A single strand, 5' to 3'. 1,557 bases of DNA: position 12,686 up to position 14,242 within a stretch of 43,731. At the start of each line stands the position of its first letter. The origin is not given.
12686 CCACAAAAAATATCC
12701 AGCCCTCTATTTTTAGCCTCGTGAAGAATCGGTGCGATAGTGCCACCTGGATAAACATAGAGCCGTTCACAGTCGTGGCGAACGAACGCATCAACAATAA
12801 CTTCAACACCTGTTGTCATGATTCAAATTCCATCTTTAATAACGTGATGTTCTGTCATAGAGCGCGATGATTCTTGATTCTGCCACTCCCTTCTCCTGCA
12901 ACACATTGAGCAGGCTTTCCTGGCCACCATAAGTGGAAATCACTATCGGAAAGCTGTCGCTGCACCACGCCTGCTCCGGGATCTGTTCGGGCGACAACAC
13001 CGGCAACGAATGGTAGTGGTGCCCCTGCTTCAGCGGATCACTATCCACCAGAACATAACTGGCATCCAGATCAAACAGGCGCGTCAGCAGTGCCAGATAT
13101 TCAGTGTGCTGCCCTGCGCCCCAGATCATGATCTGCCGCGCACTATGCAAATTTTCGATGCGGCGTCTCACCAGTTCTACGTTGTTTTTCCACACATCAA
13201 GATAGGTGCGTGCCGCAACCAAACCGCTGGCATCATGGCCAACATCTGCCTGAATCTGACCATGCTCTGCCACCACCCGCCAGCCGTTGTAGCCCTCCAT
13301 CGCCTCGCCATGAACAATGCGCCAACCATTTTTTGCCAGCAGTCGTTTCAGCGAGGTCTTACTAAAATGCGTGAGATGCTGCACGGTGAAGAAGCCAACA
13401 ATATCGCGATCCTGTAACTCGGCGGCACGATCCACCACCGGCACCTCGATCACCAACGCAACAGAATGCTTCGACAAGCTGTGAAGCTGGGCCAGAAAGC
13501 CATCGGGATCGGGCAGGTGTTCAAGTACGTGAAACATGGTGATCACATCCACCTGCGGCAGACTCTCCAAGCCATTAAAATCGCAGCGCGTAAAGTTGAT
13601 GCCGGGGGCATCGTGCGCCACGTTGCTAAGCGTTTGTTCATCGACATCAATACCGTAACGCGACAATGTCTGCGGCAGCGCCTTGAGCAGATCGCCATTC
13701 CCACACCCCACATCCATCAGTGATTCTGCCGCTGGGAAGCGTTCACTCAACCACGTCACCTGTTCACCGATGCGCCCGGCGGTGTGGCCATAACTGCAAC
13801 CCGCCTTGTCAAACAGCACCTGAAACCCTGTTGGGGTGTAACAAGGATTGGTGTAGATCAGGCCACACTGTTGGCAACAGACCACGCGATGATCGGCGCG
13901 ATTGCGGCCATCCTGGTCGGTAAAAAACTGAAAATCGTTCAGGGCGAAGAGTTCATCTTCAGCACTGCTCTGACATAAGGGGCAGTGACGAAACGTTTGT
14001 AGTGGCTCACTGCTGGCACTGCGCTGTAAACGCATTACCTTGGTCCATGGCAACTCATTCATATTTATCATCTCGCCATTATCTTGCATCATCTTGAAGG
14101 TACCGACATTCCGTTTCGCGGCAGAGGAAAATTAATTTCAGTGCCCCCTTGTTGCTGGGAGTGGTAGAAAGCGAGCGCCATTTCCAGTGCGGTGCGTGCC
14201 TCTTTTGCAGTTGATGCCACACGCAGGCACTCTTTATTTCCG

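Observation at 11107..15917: ThDP-dependent (acetolactate-synthase-like) enzyme with SDR, Gfo/Idh/MocA oxidoreductase and zinc-ribbon methyltransferase embedded in a nonulosonate operon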

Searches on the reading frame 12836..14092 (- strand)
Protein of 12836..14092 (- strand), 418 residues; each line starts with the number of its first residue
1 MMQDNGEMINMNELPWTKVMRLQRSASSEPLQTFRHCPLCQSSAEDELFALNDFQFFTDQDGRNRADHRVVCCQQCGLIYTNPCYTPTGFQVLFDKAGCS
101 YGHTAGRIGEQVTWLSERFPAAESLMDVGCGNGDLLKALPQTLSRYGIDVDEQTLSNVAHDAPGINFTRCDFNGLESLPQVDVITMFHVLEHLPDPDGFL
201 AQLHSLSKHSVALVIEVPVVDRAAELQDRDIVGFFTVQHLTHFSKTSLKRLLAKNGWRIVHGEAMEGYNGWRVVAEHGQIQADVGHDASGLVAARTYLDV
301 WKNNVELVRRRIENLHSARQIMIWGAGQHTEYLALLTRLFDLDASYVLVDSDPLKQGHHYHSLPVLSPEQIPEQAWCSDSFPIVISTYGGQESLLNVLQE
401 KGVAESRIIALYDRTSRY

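Call 3: search_protein_families(library=pfam, proteins=[window:12836-14092:-])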
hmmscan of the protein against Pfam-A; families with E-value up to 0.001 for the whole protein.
window:12836-14092:- (418 aa): 6 families
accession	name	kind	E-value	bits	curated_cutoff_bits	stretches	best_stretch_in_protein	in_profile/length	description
PF13489.12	Methyltransf_23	-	1.7e-20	73.8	27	1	106-261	7-163/164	Methyltransferase domain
PF08242.18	Methyltransf_12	-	2e-12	48.1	30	1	126-207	1-92/98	Methyltransferase domain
PF08241.18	Methyltransf_11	-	7e-11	43.1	21.2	1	127-210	2-90/95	Methyltransferase domain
PF13847.12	Methyltransf_31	-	2.1e-10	40.9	27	1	123-220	5-114/145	Methyltransferase domain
PF13649.12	Methyltransf_25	-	3e-10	41.1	27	1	126-208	2-94/97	Methyltransferase domain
PF07021.18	MetW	-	0.0002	21.5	21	1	119-208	11-103/193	Methionine biosynthesis protein MetW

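Call 4: search_protein_families(library=ncbifam, proteins=[window:12836-14092:-])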
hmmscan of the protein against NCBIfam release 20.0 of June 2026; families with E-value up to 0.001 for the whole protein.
window:12836-14092:- (418 aa): 8 families
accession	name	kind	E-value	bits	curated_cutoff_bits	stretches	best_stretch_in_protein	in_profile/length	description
TIGR01983.1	UbiG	equivalog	2.2e-07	30.4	102.95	1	122-215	50-151/228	bifunctional 2-polyprenyl-6-hydroxyphenol methylase/3-demethylubiquinol 3-O-methyltransferase UbiG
NF045667.1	MTase_DVU1556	equivalog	7.4e-07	28.8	155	1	118-216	19-120/213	DVU_1556 family methyltransferase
NF002463.0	PRK01683.1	equivalog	6.5e-06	25.9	297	1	122-219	32-132/258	trans-aconitate 2-methyltransferase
TIGR02072.1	BioC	equivalog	1.2e-05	25.2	184.95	1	115-261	27-175/244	malonyl-ACP O-methyltransferase BioC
TIGR02081.1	metW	equivalog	1.5e-05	24.7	189.5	1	116-210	8-105/194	methionine biosynthesis protein MetW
TIGR04345.1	ovoA_Cterm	equivalog_domain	0.00057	19.5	170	0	160-255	111-209/242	putative 4-mercaptohistidine N1-methyltransferase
TIGR02021.1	BchM-ChlM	equivalog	0.00058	19.3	158.9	0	111-261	44-202/218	magnesium protoporphyrin IX methyltransferase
NF004851.0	PRK06202.1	equivalog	0.00061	19.3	243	0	122-211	61-162/237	hypothetical protein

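Call 11: search_solved_structures(query=window:12836-14092:-, max_evalue=1, show_alignments=2)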
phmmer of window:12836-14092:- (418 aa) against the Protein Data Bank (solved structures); distinct sequences matched with E-value up to 1: 19.
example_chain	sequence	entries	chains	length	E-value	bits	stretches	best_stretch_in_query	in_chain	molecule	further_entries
2gs9_A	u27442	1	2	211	0.00024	23.5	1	107-217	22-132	Hypothetical protein TT1324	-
3dli_A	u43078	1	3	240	0.00033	23.1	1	119-219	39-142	methyltransferase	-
5f8c_A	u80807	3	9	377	0.0016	20.8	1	112-233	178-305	Methyltransferase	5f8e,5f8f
5dpm_A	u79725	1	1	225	0.012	17.9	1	122-202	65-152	Ubiquinone biosynthesis O-methyltransferase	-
4kdr_A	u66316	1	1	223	0.012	17.9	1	122-202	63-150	3-demethylubiquinone-9 3-methyltransferase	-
4kdc_A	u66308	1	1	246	0.014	17.6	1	122-202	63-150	3-demethylubiquinone-9 3-methyltransferase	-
2p35_A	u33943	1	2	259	0.023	17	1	126-218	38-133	Trans-aconitate 2-methyltransferase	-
3ccf_A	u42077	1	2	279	0.034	16.4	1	109-212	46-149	Cyclopropane-fatty-acyl-phospholipid synthase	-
3bxo_A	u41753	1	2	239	0.072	15.3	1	106-209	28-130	N,N-dimethyltransferase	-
3d2l_A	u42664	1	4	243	0.087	15.1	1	110-186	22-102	SAM-dependent methyltransferase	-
2p7h_A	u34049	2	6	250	0.13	14.5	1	123-204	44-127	Hypothetical protein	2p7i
9bxh_A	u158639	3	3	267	0.42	12.8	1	167-219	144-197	5-selenohistidine N-methyltransferase OvsM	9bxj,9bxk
4hg2_A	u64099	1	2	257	0.54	12.5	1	113-209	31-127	Methyltransferase type 11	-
5dm2_A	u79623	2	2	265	0.57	12.4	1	123-216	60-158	Methyltransferase domain family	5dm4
5dm1_A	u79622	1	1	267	0.58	12.3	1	123-216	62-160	Methyltransferase domain family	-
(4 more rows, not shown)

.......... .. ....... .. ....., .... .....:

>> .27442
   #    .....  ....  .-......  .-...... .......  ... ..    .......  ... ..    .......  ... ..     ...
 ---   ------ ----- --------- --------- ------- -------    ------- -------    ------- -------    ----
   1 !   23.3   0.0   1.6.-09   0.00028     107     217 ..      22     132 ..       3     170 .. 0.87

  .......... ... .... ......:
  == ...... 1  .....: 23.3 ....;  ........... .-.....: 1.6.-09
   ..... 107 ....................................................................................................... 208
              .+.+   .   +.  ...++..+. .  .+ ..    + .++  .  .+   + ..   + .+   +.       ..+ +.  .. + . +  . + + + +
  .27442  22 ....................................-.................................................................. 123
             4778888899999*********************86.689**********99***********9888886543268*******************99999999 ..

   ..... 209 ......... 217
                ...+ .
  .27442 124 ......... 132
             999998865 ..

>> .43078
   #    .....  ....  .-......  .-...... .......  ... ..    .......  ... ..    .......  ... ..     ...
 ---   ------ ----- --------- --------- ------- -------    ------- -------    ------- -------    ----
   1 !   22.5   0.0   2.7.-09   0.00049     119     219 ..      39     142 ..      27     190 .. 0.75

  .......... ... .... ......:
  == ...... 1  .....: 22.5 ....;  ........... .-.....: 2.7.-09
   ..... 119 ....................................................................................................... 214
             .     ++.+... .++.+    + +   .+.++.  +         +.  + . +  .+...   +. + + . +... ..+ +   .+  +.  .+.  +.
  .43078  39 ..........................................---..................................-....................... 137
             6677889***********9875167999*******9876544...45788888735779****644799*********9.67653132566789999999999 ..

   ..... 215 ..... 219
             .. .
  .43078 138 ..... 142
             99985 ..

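Call 43: search_protein_families(library=pfam, proteins=[window:12836-14092:-], max_evalue=5)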
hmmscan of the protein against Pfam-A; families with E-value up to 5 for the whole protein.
window:12836-14092:- (418 aa): 9 families
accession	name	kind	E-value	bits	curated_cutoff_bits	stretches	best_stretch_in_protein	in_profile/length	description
PF13489.12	Methyltransf_23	-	1.7e-20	73.8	27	1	106-261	7-163/164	Methyltransferase domain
PF08242.18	Methyltransf_12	-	2e-12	48.1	30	1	126-207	1-92/98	Methyltransferase domain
PF08241.18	Methyltransf_11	-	7e-11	43.1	21.2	1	127-210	2-90/95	Methyltransferase domain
PF13847.12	Methyltransf_31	-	2.1e-10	40.9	27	1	123-220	5-114/145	Methyltransferase domain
PF13649.12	Methyltransf_25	-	3e-10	41.1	27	1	126-208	2-94/97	Methyltransferase domain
PF07021.18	MetW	-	0.0002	21.5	21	1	119-208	11-103/193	Methionine biosynthesis protein MetW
PF02353.26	CMAS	-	0.12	12.1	27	1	123-160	64-98/273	Mycolic acid cyclopropane synthetase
PF07757.19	AdoMet_MTase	-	0.16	12.6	27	1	123-152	63-93/115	Predicted AdoMet-dependent methyltransferase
PF23145.1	Zf_2nd_IFT121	-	0.82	9.8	25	1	25-43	25-43/45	IFT121, second zinc finger domain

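Call 49: find_homologous_proteins(query=window:12836-14092:-, max_evalue=1e-10)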
Query window:12836-14092:- (418 aa): 159 proteins with E <= 1e-10 among 6285 candidates; the best 120 are listed.
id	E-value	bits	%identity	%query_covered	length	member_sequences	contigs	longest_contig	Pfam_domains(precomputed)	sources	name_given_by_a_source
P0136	3.0e-289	977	100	100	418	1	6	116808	PF13847.13,PF13489.13,PF13649.13,PF08241.19,PF08242.19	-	-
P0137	2.2e-238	809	83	100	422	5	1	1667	PF07021.19,PF13847.13,PF13489.13,PF13649.13,PF08241.19,PF08242.19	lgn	-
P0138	4.8e-233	792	80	100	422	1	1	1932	PF13847.13,PF13489.13,PF13649.13,PF08241.19,PF08242.19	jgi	jgi:2-polyprenyl-3-methyl-5-hydroxy-6-metoxy-1,4-benzoquinol methylase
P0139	6.8e-231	785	81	98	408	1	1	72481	PF13847.13,PF13489.13,PF13649.13,PF08241.19,PF08242.19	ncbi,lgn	-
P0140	1.3e-227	774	80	98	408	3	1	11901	PF13847.13,PF13489.13,PF13649.13,PF08241.19,PF08242.19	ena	-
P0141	2.6e-227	773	80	98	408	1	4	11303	PF13847.13,PF13489.13,PF13649.13,PF08241.19,PF08242.19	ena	-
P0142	6.8e-225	765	79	98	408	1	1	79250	PF13847.13,PF13489.13,PF13649.13,PF08241.19,PF08242.19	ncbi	-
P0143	9.5e-198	676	70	97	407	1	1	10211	PF13847.13,PF13489.13,PF13649.13,PF08241.19,PF08242.19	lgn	-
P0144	1.2e-196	672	71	97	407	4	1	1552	PF13847.13,PF13489.13,PF13649.13,PF08241.19,PF08242.19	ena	-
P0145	7.3e-184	630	66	98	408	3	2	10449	PF13847.13,PF13489.13,PF13649.13,PF08241.19,PF08242.19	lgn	-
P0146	1.5e-176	606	62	97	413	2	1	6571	PF07021.19,PF13847.13,PF13489.13,PF13649.13,PF08241.19,PF08242.19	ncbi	-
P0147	4.5e-175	601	63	98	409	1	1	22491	PF13847.13,PF13489.13,PF13649.13,PF08241.19,PF08242.19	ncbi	-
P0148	4.5e-172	591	62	97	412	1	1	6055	PF07021.19,PF13847.13,PF13489.13,PF13649.13,PF08241.19,PF08242.19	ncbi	-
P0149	3.7e-169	581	63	97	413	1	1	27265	PF13847.13,PF13489.13,PF13649.13,PF08241.19,PF08242.19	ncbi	-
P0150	3.8e-167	575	62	97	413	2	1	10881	PF13847.13,PF13489.13,PF13649.13,PF08241.19,PF08242.19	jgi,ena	-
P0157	2.1e-129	450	50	97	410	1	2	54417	PF13847.13,PF13489.13,PF13649.13,PF22674.3,PF08241.19,PF08242.19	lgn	-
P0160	9.2e-121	422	46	100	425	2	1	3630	PF13847.13,PF13489.13,PF13649.13,PF22674.3,PF08241.19,PF08242.19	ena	-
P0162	3.1e-114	400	48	95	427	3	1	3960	PF13489.13,PF13649.13,PF22674.3,PF08241.19,PF08242.19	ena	-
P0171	1.0e-84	303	39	97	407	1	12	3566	PF13847.13,PF13489.13,PF13649.13,PF22674.3,PF08241.19,PF08242.19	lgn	-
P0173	2.3e-84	302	39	96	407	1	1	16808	PF13847.13,PF13489.13,PF13649.13,PF22674.3,PF08241.19,PF08242.19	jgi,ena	-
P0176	1.2e-82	296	38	98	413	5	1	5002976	PF13847.13,PF13489.13,PF13649.13,PF08241.19,PF08242.19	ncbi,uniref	ncbi:class I SAM-dependent methyltransferase [Methylotuvimicrobium sp. KM2]|uniref:class I SAM-depen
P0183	9.7e-81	290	38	96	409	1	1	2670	PF13847.13,PF13489.13,PF13649.13,PF22674.3,PF08241.19,PF08242.19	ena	-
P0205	3.5e-77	278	39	92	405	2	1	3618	PF13847.13,PF13489.13,PF13649.13,PF22674.3,PF08241.19,PF08242.19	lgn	-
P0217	8.3e-76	274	35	98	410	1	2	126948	PF13847.13,PF13489.13,PF13649.13,PF08241.19,PF08242.19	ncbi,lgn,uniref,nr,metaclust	ncbi:Methyltransferase domain-containing protein [Geoalkalibacter ferrihydriticus]|uniref:Uncharacte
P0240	4.0e-72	262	34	96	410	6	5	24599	PF07021.19,PF13847.13,PF13489.13,PF13649.13,PF22674.3,PF08241.19,PF08242.19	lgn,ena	-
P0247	1.0e-71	260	38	92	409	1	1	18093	PF13847.13,PF13489.13,PF13649.13,PF22674.3,PF08241.19,PF08242.19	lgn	-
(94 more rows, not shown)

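Call 58: predict_structure(alignment_id=A2)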
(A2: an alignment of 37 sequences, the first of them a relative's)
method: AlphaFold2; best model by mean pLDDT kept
length: 418 residues; sequences in the alignment: 37
mean_pLDDT: 92.6   pTM: 0.90
mean pLDDT of the five models: 92.6, 92.1, 92.0, 91.2, 91.2
residues with pLDDT >= 90: 347; 70-90: 49; 50-70: 16; < 50: 6
segments of 3 or more residues with pLDDT < 50: 1-3
pLDDT, mean of each block of 10 residues (from residue 1): 49 89 92 97 97 89 94 98 94 71 73 97 97 95 96 90 94 91 97 96 98 98 93 94 98 98 94 98 94 98 97 96 95 96 96 90 94 93 95 95 97 82
secondary structure, 60 per line:
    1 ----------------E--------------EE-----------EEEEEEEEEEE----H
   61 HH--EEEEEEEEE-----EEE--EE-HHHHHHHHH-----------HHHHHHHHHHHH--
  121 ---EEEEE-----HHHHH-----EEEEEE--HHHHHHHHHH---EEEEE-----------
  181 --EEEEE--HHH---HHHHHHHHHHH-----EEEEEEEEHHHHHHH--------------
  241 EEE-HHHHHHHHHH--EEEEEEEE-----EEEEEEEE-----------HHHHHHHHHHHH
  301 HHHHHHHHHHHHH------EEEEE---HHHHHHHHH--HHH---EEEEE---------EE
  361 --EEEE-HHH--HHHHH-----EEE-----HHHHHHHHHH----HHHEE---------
elements in order: E45-55 E65-73 E79-81 H87-95 H107-118 E124-128 H134-138 E144-149 H152-161 E165-169 E183-187 H196-206 E212-219 H220-226 E241-243 H245-254 E257-264 E270-277 H289-313 E320-324 H328-336 E345-349 E363-366 H373-377 E383-385 H391-400

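Call 60: fold_search(model_id=the predicted structure, library=pdb)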
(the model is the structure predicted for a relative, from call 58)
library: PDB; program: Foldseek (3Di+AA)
matches with E <= 10: 1883; with E <= 0.001: 1090
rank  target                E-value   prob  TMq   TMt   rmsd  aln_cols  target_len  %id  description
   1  4rv9                  1.5e-21  1.00  0.66  0.66   5.5       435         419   20  Crystal structure of MtmC in complex with SAH (released 2015-02-04)
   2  4rvd                  1.9e-20  1.00  0.67  0.67   5.7       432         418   19  Crystal structure of MtmC in complex with SAM (released 2015-01-28)
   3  4e2z                  8.9e-19  1.00  0.64  0.66   5.7       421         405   17  X-ray Structure of the H225N mutant of TcaB9, a C-3'-Methyltransferase, in Complex with S-Adenosyl-L-Homocysteine and Su (released 2012-04-25)
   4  4e33                  1.1e-18  1.00  0.62  0.64   6.0       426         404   18  X-ray Structure of the C-3'-Methyltransferase TcaB9 in Complex with S-Adenosyl-L-Homocysteine and Reduced dTDP-Sugar Sub (released 2012-04-25)
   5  4e30                  1.3e-18  1.00  0.64  0.66   5.7       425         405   17  X-ray Structure of the H181N/E224Q double mutant of TcaB9, a C-3'-Methyltransferase, in Complex with S-Adenosyl-L-Homocy (released 2012-04-25)
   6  5t67_A                1.5e-18  1.00  0.65  0.67   5.5       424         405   18  x-ray structure of the KijD1 C3-methyltransferase from Actinomadura kijaniata in complex with SAH and dTDP-sugar produ (released 2016-09-14)
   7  4e2y                  1.6e-18  1.00  0.64  0.66   5.7       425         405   18  X-ray Structure of the E224Q mutant of TcaB9, a C-3'-Methyltransferase, in Complex with S-Adenosyl-L-Homocysteine and Su (released 2012-04-25)
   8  5t6b_D                1.7e-18  1.00  0.64  0.67   5.7       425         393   18  X-ray structure of the KijD1 C3-methyltransfeerase, converted to monomeric form (released 2016-09-14)
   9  3ndi                  1.8e-18  1.00  0.62  0.64   6.0       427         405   17  X-ray Structure of a C-3'-Methyltransferase in Complex with S-adenosylmethionine and dTMP (released 2010-06-30)
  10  5t64_A                1.9e-18  1.00  0.66  0.68   5.6       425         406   16  X-ray structure of the C3-methyltransferase KijD1 from Actinomadura kijaniata in complex with TDP and SAH (released 2016-09-14)
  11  4e2w                  1.9e-18  1.00  0.64  0.66   5.8       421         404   18  X-ray Structure of the H181N mutant of TcaB9, a C-3'-Methyltransferase, in Complex with S-Adenosyl-L-Homocysteine and Su (released 2012-04-25)
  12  5t6b_A                2.3e-18  1.00  0.66  0.69   5.5       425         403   17  X-ray structure of the KijD1 C3-methyltransfeerase, converted to monomeric form (released 2016-09-14)
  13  4e2x                  4.5e-18  1.00  0.64  0.66   5.7       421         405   18  X-ray Structure of the Y222F mutant of TcaB9, a C-3'-Methyltransferase, in Complex with S-Adenosyl-L-Homocysteine and dT (released 2012-04-25)
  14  5t6b_B                4.5e-18  1.00  0.65  0.67   5.7       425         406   17  X-ray structure of the KijD1 C3-methyltransfeerase, converted to monomeric form (released 2016-09-14)
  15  5t67_B                5.3e-18  1.00  0.66  0.68   5.5       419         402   17  x-ray structure of the KijD1 C3-methyltransferase from Actinomadura kijaniata in complex with SAH and dTDP-sugar produ (released 2016-09-14)
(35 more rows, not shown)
